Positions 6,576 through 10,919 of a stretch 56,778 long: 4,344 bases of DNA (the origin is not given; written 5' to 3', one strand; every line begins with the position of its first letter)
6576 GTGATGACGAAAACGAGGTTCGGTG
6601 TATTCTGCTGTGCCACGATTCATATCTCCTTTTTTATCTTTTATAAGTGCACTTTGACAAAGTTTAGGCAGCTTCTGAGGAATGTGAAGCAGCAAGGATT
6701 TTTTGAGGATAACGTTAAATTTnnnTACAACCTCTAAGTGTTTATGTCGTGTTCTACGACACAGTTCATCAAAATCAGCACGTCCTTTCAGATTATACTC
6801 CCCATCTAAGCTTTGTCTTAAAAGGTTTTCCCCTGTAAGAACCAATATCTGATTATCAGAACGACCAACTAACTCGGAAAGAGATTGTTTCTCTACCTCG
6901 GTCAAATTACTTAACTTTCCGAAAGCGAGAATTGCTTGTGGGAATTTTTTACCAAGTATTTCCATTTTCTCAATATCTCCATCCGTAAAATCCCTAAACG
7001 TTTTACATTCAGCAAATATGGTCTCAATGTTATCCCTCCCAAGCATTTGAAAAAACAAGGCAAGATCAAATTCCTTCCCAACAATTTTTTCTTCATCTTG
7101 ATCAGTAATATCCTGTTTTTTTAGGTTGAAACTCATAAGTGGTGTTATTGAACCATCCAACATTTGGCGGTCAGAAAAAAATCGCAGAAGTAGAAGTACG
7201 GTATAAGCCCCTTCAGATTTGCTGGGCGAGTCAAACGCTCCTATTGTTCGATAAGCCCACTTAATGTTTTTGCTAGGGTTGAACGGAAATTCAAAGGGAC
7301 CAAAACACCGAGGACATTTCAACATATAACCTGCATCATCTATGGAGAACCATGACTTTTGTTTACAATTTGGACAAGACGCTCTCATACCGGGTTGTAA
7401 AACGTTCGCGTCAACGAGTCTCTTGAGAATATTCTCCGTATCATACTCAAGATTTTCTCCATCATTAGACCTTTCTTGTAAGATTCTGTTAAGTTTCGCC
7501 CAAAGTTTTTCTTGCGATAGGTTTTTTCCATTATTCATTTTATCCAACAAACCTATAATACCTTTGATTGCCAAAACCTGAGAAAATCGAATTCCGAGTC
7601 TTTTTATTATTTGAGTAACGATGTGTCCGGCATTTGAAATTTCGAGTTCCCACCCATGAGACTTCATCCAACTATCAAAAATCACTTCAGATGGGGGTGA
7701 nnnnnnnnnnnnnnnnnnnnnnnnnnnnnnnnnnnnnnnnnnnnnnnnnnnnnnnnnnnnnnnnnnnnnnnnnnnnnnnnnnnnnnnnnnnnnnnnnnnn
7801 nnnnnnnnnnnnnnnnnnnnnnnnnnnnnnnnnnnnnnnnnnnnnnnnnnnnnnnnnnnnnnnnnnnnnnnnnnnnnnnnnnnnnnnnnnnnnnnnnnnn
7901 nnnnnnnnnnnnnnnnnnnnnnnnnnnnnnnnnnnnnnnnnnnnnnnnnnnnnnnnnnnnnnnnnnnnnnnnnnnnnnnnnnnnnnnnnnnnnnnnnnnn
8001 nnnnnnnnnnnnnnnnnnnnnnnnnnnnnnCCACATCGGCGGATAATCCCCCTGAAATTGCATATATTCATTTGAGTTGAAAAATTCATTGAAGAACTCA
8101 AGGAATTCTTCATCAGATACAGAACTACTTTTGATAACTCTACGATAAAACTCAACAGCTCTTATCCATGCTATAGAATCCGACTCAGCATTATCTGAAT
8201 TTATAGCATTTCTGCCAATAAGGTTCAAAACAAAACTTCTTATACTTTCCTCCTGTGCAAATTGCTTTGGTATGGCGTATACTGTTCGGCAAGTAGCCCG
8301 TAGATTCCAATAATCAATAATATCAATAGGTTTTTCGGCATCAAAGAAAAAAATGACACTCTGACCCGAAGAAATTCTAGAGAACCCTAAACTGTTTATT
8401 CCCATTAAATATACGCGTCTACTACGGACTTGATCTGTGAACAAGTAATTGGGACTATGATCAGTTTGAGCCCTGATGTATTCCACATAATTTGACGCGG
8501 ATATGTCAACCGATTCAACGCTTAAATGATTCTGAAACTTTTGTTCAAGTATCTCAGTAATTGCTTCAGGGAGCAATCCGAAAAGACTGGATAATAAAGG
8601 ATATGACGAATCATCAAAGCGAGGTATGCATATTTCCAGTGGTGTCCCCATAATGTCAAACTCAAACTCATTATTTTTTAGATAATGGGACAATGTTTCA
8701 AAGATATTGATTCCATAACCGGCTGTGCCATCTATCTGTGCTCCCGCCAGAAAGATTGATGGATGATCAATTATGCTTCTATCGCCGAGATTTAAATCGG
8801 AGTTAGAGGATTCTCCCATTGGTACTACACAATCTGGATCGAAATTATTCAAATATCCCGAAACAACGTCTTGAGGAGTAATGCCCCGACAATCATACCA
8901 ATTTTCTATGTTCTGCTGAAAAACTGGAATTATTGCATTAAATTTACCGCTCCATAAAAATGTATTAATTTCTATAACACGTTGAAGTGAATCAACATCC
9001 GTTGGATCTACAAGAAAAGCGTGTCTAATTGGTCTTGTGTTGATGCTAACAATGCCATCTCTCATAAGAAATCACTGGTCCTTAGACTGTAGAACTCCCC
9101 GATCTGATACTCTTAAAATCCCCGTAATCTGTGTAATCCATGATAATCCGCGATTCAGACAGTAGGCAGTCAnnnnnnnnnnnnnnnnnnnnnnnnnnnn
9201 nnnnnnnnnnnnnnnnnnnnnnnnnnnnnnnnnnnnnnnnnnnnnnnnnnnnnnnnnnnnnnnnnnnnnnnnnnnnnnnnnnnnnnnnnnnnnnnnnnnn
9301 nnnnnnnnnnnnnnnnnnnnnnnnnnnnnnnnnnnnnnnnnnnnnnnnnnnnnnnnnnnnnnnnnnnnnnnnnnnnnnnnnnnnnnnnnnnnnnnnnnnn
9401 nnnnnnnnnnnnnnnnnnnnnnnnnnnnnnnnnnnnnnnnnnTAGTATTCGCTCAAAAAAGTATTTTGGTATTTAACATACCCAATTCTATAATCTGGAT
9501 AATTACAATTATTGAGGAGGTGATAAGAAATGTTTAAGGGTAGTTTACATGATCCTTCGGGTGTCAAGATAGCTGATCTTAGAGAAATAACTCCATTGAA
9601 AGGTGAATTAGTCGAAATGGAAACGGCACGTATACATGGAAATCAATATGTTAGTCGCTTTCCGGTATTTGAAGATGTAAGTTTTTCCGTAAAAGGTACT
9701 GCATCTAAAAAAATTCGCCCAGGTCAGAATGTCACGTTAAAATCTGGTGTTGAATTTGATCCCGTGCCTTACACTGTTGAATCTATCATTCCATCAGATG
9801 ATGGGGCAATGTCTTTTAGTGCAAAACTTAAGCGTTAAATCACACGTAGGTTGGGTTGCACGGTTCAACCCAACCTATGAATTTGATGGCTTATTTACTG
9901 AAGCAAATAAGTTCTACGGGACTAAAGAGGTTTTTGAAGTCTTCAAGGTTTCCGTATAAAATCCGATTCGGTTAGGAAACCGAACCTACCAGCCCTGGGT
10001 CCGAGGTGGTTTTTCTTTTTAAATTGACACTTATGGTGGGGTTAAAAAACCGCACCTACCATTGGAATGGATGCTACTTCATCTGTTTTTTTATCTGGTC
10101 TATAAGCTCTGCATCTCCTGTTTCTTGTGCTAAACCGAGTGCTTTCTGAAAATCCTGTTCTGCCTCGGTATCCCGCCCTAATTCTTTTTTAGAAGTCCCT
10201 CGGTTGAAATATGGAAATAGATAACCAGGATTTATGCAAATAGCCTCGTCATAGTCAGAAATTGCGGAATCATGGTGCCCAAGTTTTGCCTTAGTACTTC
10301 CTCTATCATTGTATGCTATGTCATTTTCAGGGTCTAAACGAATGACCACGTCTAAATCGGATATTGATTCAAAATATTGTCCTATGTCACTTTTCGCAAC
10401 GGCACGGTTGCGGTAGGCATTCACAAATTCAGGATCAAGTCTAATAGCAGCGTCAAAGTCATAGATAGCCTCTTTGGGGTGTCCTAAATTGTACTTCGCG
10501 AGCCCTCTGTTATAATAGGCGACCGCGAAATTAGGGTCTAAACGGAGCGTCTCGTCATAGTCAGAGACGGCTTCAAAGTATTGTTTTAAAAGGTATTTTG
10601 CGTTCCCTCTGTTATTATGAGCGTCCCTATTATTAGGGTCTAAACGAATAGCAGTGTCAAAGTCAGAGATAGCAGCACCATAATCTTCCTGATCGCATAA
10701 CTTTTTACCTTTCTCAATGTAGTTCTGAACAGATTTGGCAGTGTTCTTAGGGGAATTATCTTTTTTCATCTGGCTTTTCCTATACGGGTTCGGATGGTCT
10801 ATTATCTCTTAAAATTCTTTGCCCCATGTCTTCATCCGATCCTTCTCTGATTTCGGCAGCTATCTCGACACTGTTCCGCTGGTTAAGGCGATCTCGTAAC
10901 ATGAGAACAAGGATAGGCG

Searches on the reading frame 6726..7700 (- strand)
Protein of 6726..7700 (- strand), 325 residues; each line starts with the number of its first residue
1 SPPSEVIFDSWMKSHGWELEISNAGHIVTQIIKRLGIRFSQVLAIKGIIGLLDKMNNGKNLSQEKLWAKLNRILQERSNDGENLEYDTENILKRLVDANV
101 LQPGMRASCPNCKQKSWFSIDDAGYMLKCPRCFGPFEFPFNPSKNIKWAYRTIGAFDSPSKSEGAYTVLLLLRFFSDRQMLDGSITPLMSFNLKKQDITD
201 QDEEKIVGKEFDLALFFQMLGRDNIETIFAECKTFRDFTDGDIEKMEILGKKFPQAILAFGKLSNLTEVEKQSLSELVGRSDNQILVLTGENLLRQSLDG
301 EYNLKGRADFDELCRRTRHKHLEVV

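Call 76: find_homologous_proteins(query=A8, max_evalue=0.001)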
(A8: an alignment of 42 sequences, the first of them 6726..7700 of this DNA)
Query A8 (42 sequences) (325 aa, profile of the alignment): 94 proteins with E <= 0.001 among 8000 candidates.
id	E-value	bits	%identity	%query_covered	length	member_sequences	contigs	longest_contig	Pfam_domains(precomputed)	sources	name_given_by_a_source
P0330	5.0e-137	475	43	91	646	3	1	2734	-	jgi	jgi:hypothetical protein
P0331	4.6e-134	465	37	94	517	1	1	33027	-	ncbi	-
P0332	2.1e-133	463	41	93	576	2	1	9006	-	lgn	-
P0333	3.9e-131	455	41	93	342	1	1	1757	-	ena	-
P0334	4.5e-131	455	42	91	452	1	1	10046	-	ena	-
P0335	2.9e-130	452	40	99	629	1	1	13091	-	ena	-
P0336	5.6e-127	442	37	94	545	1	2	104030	-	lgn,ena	-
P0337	6.5e-126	438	39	99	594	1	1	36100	-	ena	-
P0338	1.1e-123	431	39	99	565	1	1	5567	-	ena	-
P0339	3.1e-123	429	41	99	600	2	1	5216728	-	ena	-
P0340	3.3e-123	429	37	85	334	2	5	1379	-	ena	-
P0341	1.3e-116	407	44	80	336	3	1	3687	-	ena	-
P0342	1.5e-116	407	45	78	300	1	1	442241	-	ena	-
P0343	1.6e-112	394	39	74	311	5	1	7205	-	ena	-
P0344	3.6e-111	390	30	90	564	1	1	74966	-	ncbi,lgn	-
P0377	3.4e-61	225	23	82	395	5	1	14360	-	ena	-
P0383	1.7e-57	213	23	83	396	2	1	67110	-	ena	-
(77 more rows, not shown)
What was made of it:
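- Tried and rejected: Call 76 suggested it.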

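Call 77: find_encoding_contigs(protein=P0383, flank=8000, max_places=3)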
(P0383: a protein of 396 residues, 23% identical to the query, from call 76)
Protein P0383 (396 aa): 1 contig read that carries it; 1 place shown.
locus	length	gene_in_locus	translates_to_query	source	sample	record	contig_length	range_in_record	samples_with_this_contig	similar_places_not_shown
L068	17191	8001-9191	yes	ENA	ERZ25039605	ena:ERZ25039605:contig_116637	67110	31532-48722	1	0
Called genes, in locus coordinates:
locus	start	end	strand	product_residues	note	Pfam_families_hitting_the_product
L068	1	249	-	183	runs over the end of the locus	-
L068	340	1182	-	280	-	-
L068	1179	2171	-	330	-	PF13145:Rotamase_2 (weak)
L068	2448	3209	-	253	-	PF01351:RNase_HII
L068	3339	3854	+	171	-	PF04632:FUSC, PF06081:ArAE_1, PF13515:FUSC_2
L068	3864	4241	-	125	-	PF01245:Ribosomal_L19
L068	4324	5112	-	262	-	PF01746:tRNA_m1G_MT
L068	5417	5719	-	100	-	PF01782:RimM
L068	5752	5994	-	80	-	PF13083:KH_KhpA-B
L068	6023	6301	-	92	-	PF00886:Ribosomal_S16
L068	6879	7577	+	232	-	-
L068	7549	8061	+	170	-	-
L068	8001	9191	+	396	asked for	-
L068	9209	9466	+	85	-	-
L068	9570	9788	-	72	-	PF00571:CBS (weak)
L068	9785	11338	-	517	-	PF00654:Voltage_CLC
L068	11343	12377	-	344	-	PF23914:TPR_CcmH_CycH (weak), PF00515:TPR_1 (faint), PF07719:TPR_2 (faint), PF13181:TPR_8 (faint), PF13414:TPR_11 (faint), PF13428:TPR_14 (faint), PF13432:TPR_16 (faint), PF14559:TPR_19, +1 more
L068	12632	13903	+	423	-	PF02308:MgtC, PF13194:DUF4010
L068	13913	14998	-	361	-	PF06071:YchF-GTPase_C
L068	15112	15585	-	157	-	PF13664:DUF4149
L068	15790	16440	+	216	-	PF01904:DUF72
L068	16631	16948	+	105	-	PF13442:Cytochrome_CBB3, PF00034:Cytochrom_C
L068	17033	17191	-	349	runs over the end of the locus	PF02517:Rce1-like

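Call 78: find_encoding_contigs(protein=P0377, flank=8000, max_places=3)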
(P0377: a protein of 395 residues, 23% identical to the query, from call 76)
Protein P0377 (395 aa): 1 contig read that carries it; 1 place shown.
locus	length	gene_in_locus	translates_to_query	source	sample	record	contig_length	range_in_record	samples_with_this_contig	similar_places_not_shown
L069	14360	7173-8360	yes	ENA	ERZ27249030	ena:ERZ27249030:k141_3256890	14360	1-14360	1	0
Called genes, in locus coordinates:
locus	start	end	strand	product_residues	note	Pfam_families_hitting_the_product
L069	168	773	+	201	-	PF05565:Sipho_Gp157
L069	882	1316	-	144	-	-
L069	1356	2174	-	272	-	-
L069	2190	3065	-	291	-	PF04343:DUF488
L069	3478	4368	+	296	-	PF14022:DUF4238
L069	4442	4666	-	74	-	-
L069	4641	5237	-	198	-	PF01909:NTP_transf_2 (faint), PF18765:Polbeta (weak)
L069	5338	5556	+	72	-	-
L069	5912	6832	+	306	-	-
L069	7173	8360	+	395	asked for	-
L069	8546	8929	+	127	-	-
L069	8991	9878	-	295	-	PF06114:Peptidase_M78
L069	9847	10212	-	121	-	-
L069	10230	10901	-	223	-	PF04542:Sigma70_r2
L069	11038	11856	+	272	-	-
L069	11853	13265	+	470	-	PF00899:ThiF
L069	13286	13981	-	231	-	-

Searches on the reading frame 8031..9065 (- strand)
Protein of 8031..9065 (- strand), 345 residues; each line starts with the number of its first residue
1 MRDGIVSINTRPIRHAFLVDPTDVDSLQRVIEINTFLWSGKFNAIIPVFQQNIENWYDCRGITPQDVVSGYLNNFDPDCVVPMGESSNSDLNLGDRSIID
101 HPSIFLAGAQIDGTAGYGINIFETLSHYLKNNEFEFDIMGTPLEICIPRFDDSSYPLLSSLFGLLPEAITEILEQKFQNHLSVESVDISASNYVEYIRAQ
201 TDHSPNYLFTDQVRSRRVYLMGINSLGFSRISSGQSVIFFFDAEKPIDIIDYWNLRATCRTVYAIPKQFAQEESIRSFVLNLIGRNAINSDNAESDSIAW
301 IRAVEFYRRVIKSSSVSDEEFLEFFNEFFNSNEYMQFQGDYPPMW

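Call 70: predict_structure(alignment_id=A6)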
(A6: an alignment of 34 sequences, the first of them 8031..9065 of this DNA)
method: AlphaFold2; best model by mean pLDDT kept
length: 345 residues; sequences in the alignment: 34
mean_pLDDT: 74.1   pTM: 0.79
mean pLDDT of the five models: 74.1, 73.7, 72.2, 71.9, 70.5
residues with pLDDT >= 90: 72; 70-90: 156; 50-70: 56; < 50: 61
segments of 3 or more residues with pLDDT < 50: 1-4, 6-8, 133-139, 203-218, 220-233, 287-290, 332-340
pLDDT, mean of each block of 10 residues (from residue 1): 46 88 93 85 89 66 88 92 88 92 72 78 78 50 76 80 84 83 83 81 39 38 43 69 92 85 89 88 60 56 69 88 77 47 50
secondary structure, 60 per line:
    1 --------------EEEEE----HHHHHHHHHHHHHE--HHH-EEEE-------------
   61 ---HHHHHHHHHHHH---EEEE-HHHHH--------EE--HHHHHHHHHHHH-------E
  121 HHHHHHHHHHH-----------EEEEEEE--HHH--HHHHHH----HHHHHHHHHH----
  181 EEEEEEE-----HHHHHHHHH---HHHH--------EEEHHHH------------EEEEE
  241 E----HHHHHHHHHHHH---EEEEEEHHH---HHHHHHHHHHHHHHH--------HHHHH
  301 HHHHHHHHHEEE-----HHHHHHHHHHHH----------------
elements in order: E15-19 H24-36 E44-47 H64-75 E79-82 H84-88 H101-112 H121-131 E143-149 H157-162 H167-176 E181-187 H193-201 H205-208 E217-219 H220-223 E236-241 H246-257 E261-266 H273-287 H296-309 E310-312 H318-329

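Call 72: fold_search(model_id=the predicted structure, library=pdb)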
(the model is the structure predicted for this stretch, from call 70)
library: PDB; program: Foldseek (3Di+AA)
matches with E <= 10: 678; with E <= 0.001: 0
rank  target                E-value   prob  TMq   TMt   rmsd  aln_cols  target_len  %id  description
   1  4qg9_C                8.2e-03  0.14  0.14  0.13  19.2       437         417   10  crystal structure of PKM2-R399E mutant (released 2015-02-25)
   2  9d2f_G                1.5e-02  0.10  0.13  0.08  24.0       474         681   10  3D structure and atomic model of RS3 of mouse respiratory cilia (released 2025-08-13)
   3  5sc9_C                2.1e-02  0.10  0.12  0.11  17.1       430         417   10  Structure of liver pyruvate kinase in complex with anthraquinone derivative 29 (released 2022-03-16)
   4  5sc8_C                3.1e-02  0.11  0.13  0.11  16.2       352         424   10  Structure of liver pyruvate kinase in complex with anthraquinone derivative 17 (released 2022-03-16)
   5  3qv7_C                3.1e-02  0.08  0.12  0.11  18.2       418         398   10  Crystal structure of Leishmania mexicana pyruvate kinase(LmPYK)in complex with ponceau S and acid blue 25. (released 2011-06-29)
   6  3slr                  3.5e-02  0.08  0.13  0.12  19.9       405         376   10  Crystal structure of N-terminal part of the protein BF1531 from Bacteroides fragilis containing phosphatase domain compl (released 2011-07-20)
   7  5sc9_G                3.7e-02  0.11  0.13  0.11  16.3       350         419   11  Structure of liver pyruvate kinase in complex with anthraquinone derivative 29 (released 2022-03-16)
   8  7qdn_C                3.7e-02  0.11  0.13  0.12  16.9       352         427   12  Structure of human liver pyruvate kinase from which the B domain has been deleted (released 2022-03-30)
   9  5scl_G                4.7e-02  0.09  0.13  0.11  18.0       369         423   10  Structure of liver pyruvate kinase in complex with anthraquinone derivative 1 (released 2022-03-16)
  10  4s1v_D                4.7e-02  0.08  0.11  0.12  20.2       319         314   11  Crystal structure of phosphoglycerate oxidoreductase from Vibrio Cholerae o395 (released 2015-01-28)
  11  5sc9_H                5.0e-02  0.08  0.12  0.11  17.7       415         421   11  Structure of liver pyruvate kinase in complex with anthraquinone derivative 29 (released 2022-03-16)
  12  3qv7_B                5.6e-02  0.08  0.12  0.11  17.0       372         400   10  Crystal structure of Leishmania mexicana pyruvate kinase(LmPYK)in complex with ponceau S and acid blue 25. (released 2011-06-29)
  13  3wrw_D                6.3e-02  0.12  0.15  0.13  21.2       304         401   10  Crystal structure of the N-terminal domain of resistance protein (released 2014-08-13)
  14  4qg9_D                6.3e-02  0.08  0.12  0.11  17.6       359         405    9  crystal structure of PKM2-R399E mutant (released 2015-02-25)
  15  3uhf_A                7.0e-02  0.11  0.16  0.19  18.3       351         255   10  Crystal Structure of Glutamate Racemase from Campylobacter jejuni subsp. jejuni (released 2012-05-30)
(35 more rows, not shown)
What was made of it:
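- The weak structural resemblances are to bilobed ligand-binding or allosteric modules: pyruvate kinase C-domain, LacI/PBP and glutamate racemase (call 72). Best E is 8e-3 with probability 0.14 (highest probability in the list 0.51), and TM <=0.30 (call 72).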

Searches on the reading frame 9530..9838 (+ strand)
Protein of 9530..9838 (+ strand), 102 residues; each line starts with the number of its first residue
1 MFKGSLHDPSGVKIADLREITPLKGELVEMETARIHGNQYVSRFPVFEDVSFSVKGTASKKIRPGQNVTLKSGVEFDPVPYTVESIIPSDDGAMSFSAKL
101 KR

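Call 3: search_protein_families(library=pfam, proteins=[window:9530-9838:+], max_evalue=0.1)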
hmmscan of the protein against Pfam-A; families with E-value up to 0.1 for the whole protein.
window:9530-9838:+ (102 aa): 1 family
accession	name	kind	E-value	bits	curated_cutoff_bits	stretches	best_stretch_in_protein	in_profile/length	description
PF14452.12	Multi_ubiq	-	0.025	15.2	24.5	1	49-77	35-64/69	Multiubiquitin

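Call 4: search_protein_families(library=padloc, proteins=[window:9530-9838:+], max_evalue=0.1)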
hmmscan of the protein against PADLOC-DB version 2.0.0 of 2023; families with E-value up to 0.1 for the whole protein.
window:9530-9838:+ (102 aa): 0 families

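Call 5: search_protein_families(library=ncbifam, proteins=[window:9530-9838:+], max_evalue=0.1)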
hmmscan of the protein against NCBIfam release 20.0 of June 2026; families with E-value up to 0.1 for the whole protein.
window:9530-9838:+ (102 aa): 0 families

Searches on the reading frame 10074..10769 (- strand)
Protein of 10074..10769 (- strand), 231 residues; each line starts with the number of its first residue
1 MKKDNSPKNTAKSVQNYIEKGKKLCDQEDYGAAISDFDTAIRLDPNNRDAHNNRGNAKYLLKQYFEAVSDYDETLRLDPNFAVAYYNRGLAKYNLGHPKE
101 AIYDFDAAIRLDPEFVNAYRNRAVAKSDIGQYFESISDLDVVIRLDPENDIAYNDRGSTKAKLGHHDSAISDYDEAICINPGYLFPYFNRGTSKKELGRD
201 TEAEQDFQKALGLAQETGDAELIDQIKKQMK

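Call 3: search_protein_families(library=pfam, proteins=[window:10074-10769:-], max_evalue=0.1)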
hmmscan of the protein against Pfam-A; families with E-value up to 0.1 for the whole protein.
window:10074-10769:- (231 aa): 16 families
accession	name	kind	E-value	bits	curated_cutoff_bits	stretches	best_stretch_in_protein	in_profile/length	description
PF00515.34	TPR_1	-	1.8e-36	122.9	27.8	5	82-115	1-34/34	Tetratricopeptide repeat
PF07719.23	TPR_2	-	8.5e-35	116.4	27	5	83-114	2-33/34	Tetratricopeptide repeat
PF13414.12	TPR_11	-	3.1e-32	110.4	26.8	4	21-60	1-40/42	TPR repeat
PF13431.12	TPR_17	-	1.6e-24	84.5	24.4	4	71-102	2-33/34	Tetratricopeptide repeat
PF13181.12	TPR_8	-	1.6e-24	84.4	25.7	3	84-114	3-33/34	Tetratricopeptide repeat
PF13371.12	TPR_9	-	2.7e-20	72.6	35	4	66-120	13-67/73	Tetratricopeptide repeat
PF13432.12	TPR_16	-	7.4e-18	65.1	32.7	2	22-80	5-63/65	Tetratricopeptide repeat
PF13424.12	TPR_12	-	5.3e-13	49.4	30.1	1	50-112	5-75/77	Tetratricopeptide repeat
PF13428.12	TPR_14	-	1.4e-09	38.1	23.5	1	84-123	3-42/44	Tetratricopeptide repeat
PF13374.12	TPR_10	-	2.2e-09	37.5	27.5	0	195-216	13-34/42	Tetratricopeptide repeat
PF14559.12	TPR_19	-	6.4e-09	36.5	25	1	26-80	3-57/68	Tetratricopeptide repeat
PF13174.12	TPR_6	-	4e-07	30.7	26.3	0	84-113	2-31/33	Tetratricopeptide repeat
PF12862.13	ANAPC5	-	1.3e-06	28.8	23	0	57-111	17-67/91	Anaphase-promoting complex subunit 5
PF03704.23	BTAD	-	0.00018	22.3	22.1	0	108-176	54-122/146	Bacterial transcriptional activator domain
PF20893.2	DUF6845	-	0.045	14.3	27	0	9-74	28-94/149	Domain of unknown function (DUF6845)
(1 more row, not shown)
